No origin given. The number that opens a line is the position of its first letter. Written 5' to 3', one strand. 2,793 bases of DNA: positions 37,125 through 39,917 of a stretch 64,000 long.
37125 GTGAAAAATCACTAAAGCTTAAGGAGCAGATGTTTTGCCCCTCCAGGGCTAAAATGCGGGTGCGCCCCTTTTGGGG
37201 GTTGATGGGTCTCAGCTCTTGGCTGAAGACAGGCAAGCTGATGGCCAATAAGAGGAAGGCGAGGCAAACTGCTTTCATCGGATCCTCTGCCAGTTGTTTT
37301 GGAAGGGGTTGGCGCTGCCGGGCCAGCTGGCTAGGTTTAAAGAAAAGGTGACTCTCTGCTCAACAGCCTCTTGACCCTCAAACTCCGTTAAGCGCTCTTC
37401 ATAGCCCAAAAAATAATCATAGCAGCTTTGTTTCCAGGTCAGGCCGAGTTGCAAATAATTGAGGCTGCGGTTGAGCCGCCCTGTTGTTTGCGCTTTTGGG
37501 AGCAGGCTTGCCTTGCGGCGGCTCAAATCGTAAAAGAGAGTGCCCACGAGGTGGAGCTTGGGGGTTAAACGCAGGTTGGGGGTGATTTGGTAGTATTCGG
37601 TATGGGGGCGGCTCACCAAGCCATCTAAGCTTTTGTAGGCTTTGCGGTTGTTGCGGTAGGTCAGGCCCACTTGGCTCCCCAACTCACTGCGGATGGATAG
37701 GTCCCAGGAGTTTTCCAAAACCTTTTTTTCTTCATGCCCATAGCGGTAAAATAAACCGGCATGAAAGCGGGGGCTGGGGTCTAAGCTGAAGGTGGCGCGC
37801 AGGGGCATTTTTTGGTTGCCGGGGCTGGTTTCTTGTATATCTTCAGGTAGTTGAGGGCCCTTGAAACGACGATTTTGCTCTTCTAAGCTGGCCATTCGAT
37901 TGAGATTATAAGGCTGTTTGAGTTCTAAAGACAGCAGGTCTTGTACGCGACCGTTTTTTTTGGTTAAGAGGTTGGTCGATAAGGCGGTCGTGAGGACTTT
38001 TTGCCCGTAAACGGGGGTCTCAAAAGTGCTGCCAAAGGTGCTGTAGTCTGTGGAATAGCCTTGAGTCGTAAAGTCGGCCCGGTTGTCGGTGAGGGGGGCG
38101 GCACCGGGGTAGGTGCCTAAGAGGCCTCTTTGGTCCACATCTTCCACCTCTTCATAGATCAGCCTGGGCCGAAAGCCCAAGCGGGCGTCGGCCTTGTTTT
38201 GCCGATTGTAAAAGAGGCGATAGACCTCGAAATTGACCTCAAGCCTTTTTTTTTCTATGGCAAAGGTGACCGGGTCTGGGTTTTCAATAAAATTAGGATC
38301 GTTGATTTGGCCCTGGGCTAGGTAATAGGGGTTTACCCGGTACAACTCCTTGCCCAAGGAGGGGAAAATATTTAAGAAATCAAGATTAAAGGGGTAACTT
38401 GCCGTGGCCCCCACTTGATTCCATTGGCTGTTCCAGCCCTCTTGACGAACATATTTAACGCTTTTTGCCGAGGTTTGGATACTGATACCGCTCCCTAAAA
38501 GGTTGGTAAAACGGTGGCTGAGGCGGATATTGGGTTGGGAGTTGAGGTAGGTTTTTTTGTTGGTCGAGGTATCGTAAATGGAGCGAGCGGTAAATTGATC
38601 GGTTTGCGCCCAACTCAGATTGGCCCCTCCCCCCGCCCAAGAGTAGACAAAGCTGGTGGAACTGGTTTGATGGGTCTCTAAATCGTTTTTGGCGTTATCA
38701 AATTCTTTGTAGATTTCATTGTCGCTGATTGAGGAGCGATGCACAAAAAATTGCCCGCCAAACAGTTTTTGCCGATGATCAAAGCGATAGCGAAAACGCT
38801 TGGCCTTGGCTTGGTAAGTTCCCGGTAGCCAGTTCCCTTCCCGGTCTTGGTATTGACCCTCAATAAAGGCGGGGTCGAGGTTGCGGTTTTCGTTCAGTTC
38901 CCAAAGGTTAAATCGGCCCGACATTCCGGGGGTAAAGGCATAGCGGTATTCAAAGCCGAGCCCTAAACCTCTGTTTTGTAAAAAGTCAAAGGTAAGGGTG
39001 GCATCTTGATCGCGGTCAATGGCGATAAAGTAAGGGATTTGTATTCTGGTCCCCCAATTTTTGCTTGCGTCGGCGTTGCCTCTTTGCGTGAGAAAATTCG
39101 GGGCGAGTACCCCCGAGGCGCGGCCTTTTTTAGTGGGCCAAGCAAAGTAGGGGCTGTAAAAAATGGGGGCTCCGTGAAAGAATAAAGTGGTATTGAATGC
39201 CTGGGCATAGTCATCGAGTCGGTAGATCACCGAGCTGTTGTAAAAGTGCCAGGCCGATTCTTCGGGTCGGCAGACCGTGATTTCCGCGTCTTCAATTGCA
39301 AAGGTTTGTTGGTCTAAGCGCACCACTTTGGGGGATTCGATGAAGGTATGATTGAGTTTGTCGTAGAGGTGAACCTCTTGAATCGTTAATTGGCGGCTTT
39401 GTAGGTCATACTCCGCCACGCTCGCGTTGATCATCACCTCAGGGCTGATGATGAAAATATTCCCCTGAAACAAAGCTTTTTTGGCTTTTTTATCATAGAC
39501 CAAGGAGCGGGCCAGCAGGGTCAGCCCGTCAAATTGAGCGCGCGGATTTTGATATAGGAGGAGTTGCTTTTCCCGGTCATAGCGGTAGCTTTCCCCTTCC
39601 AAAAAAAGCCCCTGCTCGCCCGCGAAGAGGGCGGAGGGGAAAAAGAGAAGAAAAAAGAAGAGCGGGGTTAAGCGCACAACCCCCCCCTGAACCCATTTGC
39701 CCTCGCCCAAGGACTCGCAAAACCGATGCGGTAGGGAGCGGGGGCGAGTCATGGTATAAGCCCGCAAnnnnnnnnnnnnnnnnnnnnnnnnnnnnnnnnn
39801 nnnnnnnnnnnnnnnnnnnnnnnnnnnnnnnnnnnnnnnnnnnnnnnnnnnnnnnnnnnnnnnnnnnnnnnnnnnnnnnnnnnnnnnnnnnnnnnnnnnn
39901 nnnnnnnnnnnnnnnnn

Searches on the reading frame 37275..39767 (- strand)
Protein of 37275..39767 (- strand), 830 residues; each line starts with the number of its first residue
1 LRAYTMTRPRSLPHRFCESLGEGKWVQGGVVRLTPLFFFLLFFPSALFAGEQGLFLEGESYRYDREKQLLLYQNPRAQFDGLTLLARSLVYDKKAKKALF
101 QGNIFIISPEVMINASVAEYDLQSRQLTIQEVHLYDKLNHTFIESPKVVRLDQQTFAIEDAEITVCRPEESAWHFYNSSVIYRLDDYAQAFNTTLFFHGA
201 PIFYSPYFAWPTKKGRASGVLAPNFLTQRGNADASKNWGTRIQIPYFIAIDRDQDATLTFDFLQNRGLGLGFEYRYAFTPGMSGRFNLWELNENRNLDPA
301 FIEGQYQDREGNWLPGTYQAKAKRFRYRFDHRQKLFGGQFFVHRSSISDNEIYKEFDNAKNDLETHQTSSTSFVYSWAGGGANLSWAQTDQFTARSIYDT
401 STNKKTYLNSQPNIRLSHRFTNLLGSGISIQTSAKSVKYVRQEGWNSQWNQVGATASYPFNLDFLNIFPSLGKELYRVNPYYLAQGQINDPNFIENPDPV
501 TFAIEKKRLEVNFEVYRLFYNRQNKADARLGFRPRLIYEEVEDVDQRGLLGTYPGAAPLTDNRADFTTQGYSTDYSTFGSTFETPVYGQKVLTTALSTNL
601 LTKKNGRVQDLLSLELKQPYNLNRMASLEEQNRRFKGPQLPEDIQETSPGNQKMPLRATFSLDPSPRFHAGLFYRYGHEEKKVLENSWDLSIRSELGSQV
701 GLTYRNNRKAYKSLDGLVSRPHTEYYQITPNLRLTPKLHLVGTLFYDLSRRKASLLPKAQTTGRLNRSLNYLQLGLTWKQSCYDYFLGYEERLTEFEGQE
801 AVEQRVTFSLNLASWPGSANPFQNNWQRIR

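Call 66: search_protein_families(library=ncbifam, proteins=[window:37275-39767:-], max_evalue=1e-10)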
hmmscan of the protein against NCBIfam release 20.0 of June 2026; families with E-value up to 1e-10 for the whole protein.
window:37275-39767:- (830 aa): 2 families
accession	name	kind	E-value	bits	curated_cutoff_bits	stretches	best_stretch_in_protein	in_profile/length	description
NF002997.0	PRK03761.1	equivalog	4.4e-25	88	683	1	95-443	100-419/783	LPS assembly protein LptD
NF003358.0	PRK04423.1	equivalog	2.9e-11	42.3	944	1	86-283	91-281/799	LPS-assembly protein LptD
